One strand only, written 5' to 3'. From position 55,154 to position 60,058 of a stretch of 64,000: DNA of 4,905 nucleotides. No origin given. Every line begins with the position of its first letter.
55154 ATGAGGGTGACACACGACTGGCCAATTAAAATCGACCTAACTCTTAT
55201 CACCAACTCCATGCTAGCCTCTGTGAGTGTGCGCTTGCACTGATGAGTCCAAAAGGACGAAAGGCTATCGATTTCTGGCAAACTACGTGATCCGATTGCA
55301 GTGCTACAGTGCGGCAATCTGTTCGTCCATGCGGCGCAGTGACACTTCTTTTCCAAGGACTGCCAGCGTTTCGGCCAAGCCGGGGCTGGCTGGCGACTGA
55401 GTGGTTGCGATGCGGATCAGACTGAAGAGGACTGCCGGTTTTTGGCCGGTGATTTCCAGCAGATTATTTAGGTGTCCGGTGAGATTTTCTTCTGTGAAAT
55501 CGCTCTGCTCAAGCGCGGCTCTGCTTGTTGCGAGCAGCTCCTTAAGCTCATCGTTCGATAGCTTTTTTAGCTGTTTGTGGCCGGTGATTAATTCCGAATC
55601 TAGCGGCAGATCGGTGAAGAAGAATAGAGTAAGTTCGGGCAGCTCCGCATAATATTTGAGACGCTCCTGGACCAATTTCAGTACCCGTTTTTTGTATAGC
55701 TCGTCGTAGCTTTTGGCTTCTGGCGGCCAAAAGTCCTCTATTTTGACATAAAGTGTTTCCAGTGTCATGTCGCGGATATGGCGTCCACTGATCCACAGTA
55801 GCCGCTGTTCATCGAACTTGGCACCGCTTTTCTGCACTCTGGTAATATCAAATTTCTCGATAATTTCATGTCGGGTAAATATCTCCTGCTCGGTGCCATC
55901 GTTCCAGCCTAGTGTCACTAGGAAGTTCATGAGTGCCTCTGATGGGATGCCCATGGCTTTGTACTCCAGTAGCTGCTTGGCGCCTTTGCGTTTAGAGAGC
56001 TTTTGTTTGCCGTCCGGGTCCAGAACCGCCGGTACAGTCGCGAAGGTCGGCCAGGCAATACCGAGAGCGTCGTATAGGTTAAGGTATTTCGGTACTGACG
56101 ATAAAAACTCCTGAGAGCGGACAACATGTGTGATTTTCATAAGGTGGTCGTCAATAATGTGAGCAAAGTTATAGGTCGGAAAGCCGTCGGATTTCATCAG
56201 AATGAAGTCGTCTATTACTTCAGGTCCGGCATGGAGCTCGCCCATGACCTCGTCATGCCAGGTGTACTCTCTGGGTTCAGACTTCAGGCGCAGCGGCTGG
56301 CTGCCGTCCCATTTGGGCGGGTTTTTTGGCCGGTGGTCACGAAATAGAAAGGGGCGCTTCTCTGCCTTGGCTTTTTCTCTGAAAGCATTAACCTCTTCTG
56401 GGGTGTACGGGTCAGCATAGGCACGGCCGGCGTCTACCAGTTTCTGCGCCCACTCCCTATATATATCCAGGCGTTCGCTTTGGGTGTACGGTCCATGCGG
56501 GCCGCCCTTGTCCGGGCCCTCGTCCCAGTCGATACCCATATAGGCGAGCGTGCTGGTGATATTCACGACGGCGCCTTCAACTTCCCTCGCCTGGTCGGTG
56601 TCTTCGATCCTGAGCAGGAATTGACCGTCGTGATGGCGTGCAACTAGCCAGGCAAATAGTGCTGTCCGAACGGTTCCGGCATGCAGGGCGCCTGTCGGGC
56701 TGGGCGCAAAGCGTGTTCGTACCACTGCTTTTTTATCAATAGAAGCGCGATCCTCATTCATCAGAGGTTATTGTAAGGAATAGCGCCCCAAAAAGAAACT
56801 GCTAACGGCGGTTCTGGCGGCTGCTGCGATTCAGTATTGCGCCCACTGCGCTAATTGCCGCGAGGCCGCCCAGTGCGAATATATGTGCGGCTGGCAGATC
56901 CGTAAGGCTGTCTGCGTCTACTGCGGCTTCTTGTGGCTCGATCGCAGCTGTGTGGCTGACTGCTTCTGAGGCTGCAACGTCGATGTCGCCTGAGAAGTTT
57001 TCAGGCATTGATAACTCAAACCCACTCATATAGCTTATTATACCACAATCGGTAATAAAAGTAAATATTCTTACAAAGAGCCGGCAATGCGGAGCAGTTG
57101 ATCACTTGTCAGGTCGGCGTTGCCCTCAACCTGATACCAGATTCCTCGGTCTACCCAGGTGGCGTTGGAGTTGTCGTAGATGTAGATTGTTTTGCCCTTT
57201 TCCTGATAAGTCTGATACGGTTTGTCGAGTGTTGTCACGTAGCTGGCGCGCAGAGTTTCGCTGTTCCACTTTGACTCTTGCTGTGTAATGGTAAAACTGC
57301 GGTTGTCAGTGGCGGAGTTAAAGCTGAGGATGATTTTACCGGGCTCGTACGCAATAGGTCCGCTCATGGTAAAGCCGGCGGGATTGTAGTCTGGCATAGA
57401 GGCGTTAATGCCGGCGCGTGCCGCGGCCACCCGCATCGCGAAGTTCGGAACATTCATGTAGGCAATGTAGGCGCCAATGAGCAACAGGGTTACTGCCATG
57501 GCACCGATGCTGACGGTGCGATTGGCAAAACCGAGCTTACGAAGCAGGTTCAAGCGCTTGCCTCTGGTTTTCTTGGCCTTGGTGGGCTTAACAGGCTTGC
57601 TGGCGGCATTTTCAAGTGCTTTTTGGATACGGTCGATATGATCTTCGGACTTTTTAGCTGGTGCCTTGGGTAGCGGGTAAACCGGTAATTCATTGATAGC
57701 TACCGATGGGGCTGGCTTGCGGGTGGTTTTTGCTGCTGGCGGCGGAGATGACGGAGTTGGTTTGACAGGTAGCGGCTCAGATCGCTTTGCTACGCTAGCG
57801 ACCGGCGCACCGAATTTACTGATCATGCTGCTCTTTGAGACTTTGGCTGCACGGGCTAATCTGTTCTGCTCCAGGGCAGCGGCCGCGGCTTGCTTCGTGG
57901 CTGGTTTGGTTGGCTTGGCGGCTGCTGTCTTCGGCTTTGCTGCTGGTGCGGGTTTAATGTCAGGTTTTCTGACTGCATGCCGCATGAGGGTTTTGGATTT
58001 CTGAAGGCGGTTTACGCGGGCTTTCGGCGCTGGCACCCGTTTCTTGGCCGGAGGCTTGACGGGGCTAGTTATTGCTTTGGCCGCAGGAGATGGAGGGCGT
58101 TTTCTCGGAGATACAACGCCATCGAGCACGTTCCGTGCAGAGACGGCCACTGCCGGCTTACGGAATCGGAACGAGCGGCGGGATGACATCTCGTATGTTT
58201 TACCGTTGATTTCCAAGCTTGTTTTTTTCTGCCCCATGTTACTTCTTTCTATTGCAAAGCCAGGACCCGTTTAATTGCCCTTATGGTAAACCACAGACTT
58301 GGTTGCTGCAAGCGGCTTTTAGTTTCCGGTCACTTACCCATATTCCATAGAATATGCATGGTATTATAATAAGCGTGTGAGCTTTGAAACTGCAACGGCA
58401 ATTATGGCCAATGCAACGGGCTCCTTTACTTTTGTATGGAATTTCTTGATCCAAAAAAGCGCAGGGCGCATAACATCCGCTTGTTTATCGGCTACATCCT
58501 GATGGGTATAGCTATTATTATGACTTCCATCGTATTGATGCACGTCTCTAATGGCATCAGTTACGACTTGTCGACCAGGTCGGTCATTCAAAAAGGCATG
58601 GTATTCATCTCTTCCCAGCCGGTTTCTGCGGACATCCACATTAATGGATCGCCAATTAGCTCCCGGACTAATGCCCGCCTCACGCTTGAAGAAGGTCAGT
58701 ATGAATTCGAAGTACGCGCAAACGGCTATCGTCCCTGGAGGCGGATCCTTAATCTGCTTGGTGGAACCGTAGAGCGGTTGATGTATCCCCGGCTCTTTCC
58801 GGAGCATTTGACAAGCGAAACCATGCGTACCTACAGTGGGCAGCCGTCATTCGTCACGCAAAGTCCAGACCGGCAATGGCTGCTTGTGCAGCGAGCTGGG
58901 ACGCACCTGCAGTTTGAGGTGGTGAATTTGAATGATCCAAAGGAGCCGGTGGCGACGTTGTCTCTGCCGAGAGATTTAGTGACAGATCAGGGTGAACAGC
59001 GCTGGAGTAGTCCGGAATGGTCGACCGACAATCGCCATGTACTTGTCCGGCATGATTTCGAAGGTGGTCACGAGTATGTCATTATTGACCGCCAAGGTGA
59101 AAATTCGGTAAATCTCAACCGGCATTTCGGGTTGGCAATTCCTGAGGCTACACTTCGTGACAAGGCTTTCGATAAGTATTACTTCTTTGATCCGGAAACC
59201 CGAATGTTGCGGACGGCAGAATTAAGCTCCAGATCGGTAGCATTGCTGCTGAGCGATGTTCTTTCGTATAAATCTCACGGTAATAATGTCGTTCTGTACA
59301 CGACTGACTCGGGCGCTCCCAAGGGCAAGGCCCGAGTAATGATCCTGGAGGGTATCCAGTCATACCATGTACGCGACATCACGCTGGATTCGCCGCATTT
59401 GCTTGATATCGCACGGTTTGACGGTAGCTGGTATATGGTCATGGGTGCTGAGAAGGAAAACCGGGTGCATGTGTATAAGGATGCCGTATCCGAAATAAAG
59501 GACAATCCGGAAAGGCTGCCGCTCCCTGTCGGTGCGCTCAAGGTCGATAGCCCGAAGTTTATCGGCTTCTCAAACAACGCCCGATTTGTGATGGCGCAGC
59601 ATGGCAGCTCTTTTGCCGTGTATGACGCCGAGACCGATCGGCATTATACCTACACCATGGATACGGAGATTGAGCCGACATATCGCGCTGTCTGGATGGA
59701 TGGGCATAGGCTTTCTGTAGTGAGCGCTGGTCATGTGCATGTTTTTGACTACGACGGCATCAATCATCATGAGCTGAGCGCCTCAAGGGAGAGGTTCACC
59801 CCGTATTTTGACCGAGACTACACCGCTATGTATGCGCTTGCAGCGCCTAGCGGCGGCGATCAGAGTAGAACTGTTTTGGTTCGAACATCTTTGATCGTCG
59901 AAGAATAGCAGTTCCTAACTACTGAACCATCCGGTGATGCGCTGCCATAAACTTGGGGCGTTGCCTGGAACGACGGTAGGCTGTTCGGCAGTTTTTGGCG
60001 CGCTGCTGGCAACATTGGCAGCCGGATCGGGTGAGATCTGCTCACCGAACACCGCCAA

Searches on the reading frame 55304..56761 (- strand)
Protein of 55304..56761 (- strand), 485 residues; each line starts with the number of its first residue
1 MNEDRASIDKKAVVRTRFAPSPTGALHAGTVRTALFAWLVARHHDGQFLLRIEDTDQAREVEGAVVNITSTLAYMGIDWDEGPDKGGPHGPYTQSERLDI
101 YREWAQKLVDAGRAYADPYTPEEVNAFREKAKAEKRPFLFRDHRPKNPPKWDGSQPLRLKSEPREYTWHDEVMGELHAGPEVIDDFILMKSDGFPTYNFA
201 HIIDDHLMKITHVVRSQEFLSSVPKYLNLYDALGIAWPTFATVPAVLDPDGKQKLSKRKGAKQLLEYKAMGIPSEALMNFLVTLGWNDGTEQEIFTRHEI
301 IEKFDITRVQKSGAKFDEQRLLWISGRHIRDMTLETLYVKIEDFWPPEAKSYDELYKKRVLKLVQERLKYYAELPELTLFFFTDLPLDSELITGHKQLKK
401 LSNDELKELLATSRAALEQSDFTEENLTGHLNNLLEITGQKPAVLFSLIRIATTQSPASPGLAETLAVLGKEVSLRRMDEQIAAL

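Call 32: search_protein_families(library=pfam, proteins=[window:55304-56761:-], max_evalue=0.00001)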
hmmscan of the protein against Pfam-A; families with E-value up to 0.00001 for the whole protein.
window:55304-56761:- (485 aa): 2 families
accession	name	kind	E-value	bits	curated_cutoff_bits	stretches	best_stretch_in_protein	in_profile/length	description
PF00749.27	tRNA-synt_1c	-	1.3e-86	290.9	23.4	1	14-323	2-314/314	tRNA synthetases class I (E and Q), catalytic domain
PF19269.4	Anticodon_2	-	4.8e-23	82.5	23.6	1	352-482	11-141/141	Anticodon binding domain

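Call 76: list_cluster_members(proteins=[P0015, window:55304-56761:-, window:13367-14692:-, window:46909-48306:-, P0121, P0126])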
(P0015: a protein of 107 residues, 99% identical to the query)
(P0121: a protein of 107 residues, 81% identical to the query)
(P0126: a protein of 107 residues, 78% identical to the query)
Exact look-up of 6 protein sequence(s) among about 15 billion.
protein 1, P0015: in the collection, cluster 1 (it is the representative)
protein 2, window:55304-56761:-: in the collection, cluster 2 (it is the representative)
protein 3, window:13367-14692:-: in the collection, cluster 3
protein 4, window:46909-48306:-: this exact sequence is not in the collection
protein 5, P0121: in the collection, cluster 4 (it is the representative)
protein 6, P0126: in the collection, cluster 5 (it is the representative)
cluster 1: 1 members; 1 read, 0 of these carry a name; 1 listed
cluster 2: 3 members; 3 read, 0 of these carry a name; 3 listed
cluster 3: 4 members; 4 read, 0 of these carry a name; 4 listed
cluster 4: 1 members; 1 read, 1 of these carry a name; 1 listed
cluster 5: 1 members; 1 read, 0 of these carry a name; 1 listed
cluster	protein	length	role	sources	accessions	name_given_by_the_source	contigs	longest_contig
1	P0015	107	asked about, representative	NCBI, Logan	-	-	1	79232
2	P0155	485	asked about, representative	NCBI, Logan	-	-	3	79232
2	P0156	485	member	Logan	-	-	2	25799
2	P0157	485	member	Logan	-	-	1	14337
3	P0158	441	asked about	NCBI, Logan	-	-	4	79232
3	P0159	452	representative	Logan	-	-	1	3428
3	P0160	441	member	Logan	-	-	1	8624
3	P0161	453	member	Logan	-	-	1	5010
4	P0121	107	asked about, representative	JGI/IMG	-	site-specific DNA-methyltransferase (adenine-specific)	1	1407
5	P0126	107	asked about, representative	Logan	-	-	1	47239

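Call 77: find_homologous_proteins(query=window:55304-56761:-, max_evalue=1e-50)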
Query window:55304-56761:- (485 aa): 8000 proteins with E <= 1e-50 among 8000 candidates; the best 120 are listed.
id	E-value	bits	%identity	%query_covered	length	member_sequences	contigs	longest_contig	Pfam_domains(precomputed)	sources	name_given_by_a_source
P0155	0.0e+0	1107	100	100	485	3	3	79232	PF19269.5,PF00749.28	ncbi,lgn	-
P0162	2.5e-237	806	73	97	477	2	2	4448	PF19269.5,PF00749.28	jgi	jgi:glutamyl-tRNA synthetase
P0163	4.7e-231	785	71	97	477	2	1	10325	PF19269.5,PF00749.28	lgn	-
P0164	4.9e-230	782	71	99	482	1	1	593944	PF19269.5,PF00749.28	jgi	jgi:glutamyl-tRNA synthetase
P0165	3.3e-229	779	71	98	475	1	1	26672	PF19269.5,PF00749.28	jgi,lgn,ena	-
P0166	4.4e-229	779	69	100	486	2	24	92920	PF19269.5,PF00749.28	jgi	jgi:glutamyl-tRNA synthetase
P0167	7.4e-228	775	71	98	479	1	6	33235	PF19269.5,PF00749.28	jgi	jgi:glutamyl-tRNA synthetase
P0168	2.6e-227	773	71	97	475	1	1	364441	PF19269.5,PF00749.28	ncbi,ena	-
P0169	8.2e-227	771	71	97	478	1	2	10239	PF19269.5,PF00749.28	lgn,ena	-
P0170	9.3e-227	771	70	98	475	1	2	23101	PF19269.5,PF00749.28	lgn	-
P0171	1.4e-226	771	70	97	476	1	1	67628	PF19269.5,PF00749.28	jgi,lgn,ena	-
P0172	3.3e-226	769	71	97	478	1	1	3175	PF19269.5,PF00749.28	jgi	jgi:glutamyl-tRNA synthetase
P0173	8.3e-226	768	71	97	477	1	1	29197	PF19269.5,PF00749.28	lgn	-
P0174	9.3e-226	768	71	97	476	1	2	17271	PF19269.5,PF00749.28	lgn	-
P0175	2.2e-225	767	70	97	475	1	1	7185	PF19269.5,PF00749.28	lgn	-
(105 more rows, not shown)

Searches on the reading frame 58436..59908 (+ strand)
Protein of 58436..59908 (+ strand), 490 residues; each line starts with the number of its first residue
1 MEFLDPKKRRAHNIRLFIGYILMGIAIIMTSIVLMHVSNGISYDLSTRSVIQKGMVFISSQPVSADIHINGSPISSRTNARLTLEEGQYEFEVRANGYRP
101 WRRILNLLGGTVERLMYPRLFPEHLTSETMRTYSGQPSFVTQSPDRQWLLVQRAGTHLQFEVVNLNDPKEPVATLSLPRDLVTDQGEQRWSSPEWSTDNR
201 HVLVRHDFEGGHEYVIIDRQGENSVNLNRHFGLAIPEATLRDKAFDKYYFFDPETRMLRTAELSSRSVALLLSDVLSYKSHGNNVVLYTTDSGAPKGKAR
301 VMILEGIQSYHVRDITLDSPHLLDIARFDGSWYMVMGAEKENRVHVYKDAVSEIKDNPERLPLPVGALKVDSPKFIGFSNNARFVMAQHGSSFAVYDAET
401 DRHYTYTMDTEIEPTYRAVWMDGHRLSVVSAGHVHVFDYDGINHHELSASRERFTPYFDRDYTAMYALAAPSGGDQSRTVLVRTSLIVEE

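Call 32: search_protein_families(library=pfam, proteins=[window:58436-59908:+], max_evalue=0.00001)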
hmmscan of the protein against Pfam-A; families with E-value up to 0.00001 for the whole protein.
window:58436-59908:+ (490 aa): 1 family
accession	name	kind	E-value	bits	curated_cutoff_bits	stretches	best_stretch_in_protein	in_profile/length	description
PF08308.17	PEGA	-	3.4e-07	30.5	20.8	1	55-107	3-55/71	PEGA domain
